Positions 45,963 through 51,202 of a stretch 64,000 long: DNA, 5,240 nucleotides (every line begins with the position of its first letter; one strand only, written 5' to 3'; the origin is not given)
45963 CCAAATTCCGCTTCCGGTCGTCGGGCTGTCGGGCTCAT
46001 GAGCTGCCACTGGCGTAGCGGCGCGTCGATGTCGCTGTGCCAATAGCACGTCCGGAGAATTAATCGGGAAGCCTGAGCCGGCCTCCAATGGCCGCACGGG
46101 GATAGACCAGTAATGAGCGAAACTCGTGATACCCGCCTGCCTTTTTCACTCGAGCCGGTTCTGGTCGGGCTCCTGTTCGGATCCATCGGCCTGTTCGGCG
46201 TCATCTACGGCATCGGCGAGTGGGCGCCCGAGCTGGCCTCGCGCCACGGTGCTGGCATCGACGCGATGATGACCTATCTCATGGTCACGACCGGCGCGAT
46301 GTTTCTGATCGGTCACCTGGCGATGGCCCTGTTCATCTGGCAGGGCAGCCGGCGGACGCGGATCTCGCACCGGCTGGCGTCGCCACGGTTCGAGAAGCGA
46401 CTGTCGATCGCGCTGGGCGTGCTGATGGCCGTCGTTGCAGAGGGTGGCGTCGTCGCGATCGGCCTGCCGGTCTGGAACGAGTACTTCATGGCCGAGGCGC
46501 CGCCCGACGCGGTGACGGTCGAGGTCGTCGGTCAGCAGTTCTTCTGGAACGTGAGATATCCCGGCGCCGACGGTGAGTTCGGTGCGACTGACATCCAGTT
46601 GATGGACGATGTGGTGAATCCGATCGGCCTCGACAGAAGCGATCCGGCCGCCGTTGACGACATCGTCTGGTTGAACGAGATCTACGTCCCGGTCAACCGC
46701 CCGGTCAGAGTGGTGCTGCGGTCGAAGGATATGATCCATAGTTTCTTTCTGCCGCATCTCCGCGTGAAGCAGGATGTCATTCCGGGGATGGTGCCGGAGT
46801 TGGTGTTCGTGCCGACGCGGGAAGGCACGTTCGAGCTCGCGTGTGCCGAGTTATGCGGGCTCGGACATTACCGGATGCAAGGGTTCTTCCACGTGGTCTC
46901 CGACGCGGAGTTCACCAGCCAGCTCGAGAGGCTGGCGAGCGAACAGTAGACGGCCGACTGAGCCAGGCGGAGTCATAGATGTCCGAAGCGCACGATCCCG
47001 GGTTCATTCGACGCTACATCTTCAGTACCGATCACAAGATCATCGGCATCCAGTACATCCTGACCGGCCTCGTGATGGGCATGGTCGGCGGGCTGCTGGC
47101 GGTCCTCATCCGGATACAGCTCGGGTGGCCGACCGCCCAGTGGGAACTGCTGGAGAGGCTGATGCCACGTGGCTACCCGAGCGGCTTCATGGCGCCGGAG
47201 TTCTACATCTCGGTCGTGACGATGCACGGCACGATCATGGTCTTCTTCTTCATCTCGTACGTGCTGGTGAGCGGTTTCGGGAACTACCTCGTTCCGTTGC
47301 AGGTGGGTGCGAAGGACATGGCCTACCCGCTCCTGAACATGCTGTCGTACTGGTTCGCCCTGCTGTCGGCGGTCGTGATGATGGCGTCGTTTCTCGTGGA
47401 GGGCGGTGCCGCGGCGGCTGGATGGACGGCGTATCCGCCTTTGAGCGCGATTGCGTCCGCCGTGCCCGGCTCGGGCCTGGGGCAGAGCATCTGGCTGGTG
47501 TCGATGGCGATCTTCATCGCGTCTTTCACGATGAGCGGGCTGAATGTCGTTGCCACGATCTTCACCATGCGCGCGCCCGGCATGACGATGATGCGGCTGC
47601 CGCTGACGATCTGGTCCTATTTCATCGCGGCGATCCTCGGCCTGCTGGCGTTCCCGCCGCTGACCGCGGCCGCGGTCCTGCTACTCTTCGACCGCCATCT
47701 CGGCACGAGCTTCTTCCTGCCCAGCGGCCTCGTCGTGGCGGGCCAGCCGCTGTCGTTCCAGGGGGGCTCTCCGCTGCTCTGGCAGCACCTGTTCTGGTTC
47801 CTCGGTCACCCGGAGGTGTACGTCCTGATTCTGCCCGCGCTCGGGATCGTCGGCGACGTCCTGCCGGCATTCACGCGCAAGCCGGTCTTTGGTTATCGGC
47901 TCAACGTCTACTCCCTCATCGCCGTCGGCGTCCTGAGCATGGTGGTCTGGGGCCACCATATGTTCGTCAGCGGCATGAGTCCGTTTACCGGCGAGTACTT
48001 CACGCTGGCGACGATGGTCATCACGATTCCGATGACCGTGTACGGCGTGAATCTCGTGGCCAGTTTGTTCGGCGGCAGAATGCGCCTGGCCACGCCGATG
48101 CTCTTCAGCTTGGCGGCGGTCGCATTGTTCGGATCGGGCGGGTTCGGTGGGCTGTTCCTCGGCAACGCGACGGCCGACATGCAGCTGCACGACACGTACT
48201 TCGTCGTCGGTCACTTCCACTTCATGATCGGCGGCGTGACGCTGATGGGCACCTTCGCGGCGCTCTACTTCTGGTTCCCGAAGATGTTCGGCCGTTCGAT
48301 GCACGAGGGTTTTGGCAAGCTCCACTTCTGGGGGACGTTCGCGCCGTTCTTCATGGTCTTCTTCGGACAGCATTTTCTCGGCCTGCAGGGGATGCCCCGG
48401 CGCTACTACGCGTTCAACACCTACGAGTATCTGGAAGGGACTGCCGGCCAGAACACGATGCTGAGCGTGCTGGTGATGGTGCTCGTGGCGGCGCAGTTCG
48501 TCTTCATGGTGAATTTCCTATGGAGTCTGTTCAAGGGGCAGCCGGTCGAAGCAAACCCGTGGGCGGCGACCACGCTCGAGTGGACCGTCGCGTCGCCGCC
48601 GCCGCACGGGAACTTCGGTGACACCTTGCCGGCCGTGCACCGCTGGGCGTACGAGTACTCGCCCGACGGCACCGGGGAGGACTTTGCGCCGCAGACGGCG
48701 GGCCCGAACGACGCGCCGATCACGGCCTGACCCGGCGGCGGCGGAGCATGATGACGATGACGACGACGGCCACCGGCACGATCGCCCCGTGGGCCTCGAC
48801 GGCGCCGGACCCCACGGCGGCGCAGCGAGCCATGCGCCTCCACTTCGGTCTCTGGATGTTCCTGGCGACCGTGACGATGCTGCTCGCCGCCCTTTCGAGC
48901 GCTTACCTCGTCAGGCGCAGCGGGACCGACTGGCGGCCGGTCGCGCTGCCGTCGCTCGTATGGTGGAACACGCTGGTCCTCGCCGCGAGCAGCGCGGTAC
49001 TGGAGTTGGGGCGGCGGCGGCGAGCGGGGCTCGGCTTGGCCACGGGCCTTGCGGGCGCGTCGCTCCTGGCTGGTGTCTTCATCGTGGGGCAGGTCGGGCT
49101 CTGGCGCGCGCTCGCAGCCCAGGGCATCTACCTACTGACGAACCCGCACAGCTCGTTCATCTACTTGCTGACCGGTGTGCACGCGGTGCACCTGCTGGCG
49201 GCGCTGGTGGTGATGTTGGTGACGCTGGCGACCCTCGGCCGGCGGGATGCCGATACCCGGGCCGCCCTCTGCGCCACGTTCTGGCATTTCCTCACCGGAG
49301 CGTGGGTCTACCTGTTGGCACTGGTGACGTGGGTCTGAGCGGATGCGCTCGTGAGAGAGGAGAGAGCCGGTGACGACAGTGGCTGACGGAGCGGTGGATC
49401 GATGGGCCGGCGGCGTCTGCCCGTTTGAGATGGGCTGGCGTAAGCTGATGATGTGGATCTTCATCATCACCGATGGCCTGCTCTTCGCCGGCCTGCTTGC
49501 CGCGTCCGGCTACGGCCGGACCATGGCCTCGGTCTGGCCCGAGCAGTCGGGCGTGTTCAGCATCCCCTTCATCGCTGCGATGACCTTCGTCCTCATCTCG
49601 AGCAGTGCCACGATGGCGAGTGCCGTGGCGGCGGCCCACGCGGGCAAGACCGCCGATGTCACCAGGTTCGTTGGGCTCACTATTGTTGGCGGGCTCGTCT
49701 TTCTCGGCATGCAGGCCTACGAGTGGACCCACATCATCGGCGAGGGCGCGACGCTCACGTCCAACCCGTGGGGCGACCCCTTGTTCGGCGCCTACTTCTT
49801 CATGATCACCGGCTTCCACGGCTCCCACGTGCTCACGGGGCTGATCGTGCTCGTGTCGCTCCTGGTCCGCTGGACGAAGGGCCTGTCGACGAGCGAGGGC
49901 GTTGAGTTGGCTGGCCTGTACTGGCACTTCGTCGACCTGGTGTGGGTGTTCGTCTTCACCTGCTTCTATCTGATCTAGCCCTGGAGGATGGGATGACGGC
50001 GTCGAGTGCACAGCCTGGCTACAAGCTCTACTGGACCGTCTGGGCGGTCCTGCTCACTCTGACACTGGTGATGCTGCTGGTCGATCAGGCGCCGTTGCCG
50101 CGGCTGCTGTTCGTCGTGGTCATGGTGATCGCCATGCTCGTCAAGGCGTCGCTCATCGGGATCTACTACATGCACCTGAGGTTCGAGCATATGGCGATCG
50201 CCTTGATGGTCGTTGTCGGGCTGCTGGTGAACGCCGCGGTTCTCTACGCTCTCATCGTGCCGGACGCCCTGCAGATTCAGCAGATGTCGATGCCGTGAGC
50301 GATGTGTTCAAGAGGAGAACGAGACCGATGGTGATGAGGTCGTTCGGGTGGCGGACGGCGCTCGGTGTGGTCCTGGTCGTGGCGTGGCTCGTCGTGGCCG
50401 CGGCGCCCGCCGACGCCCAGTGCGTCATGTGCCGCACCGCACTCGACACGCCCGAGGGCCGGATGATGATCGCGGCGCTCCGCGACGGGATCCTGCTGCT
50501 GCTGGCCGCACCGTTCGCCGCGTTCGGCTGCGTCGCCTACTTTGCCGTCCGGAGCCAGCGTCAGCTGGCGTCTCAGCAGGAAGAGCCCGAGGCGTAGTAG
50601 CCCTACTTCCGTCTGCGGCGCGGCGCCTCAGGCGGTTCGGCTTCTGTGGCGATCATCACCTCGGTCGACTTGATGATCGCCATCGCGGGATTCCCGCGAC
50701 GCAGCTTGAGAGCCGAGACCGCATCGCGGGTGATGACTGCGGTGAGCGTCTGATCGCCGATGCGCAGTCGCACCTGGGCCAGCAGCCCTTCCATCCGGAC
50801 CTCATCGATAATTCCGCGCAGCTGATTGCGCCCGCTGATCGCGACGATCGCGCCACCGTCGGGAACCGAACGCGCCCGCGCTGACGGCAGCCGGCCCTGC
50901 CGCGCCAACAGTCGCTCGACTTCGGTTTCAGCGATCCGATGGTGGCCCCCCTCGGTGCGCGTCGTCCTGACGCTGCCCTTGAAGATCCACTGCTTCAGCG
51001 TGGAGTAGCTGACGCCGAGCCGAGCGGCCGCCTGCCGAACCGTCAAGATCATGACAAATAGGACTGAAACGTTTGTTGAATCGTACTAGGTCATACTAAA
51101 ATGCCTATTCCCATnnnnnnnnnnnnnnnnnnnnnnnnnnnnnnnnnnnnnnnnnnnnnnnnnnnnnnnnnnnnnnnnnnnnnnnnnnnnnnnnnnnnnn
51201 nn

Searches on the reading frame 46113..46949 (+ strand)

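Call 61: search_protein_families(library=pfam, proteins=[window:46113-46949:+], max_evalue=0.00001)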
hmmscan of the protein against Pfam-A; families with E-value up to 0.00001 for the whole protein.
window:46113-46949:+ (278 aa): 1 family
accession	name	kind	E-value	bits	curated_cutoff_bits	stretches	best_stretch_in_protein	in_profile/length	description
PF00116.26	COX2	-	8.2e-18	64.9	22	1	135-255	2-113/120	Cytochrome C oxidase subunit II, periplasmic domain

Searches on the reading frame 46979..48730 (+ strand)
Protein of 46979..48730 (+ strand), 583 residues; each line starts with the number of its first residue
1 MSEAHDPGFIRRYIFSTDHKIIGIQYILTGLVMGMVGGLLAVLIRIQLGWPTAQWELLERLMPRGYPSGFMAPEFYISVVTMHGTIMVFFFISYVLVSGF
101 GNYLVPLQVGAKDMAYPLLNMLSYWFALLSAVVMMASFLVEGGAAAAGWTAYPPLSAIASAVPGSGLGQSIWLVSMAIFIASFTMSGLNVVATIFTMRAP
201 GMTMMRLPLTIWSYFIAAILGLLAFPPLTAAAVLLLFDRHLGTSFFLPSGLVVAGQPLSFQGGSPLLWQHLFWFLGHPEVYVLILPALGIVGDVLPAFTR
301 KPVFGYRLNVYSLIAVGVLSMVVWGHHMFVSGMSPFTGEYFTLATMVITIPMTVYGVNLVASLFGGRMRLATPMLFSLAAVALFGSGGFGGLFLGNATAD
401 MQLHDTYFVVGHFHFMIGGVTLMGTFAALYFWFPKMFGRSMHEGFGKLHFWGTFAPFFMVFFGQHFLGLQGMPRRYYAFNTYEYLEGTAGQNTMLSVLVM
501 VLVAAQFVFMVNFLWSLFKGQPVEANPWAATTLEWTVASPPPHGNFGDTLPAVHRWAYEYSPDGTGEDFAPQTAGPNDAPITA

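Call 61: search_protein_families(library=pfam, proteins=[window:46979-48730:+], max_evalue=0.00001)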
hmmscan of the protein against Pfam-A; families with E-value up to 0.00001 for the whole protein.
window:46979-48730:+ (583 aa): 1 family
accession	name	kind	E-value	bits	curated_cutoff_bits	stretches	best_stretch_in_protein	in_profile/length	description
PF00115.25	COX1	-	6.9e-134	447.4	34.8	1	22-496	2-431/436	Cytochrome C and Quinol oxidase polypeptide I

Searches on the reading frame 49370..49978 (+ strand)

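Call 61: search_protein_families(library=pfam, proteins=[window:49370-49978:+], max_evalue=0.00001)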
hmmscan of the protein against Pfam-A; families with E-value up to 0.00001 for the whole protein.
window:49370-49978:+ (202 aa): 1 family
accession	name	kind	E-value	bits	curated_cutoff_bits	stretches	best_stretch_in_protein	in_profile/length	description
PF00510.24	COX3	-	1.4e-17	64.8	23.8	1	26-201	78-255/258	Cytochrome c oxidase subunit III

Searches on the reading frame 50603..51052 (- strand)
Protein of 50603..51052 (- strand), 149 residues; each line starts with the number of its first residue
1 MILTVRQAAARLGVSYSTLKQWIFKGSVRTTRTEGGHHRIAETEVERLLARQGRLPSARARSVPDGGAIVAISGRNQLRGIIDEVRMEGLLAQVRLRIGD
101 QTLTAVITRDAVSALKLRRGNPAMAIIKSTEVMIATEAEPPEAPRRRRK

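Call 61: search_protein_families(library=pfam, proteins=[window:50603-51052:-], max_evalue=0.00001)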
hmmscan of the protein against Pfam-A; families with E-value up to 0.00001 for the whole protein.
window:50603-51052:- (149 aa): 2 families
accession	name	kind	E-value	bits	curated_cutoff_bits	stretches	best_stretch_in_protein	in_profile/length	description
PF03459.23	TOBE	-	5.7e-17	62.1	22.3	1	73-134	2-64/64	TOBE domain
PF12728.13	HTH_17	-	2.5e-09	37.7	27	1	3-52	2-50/51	Helix-turn-helix domain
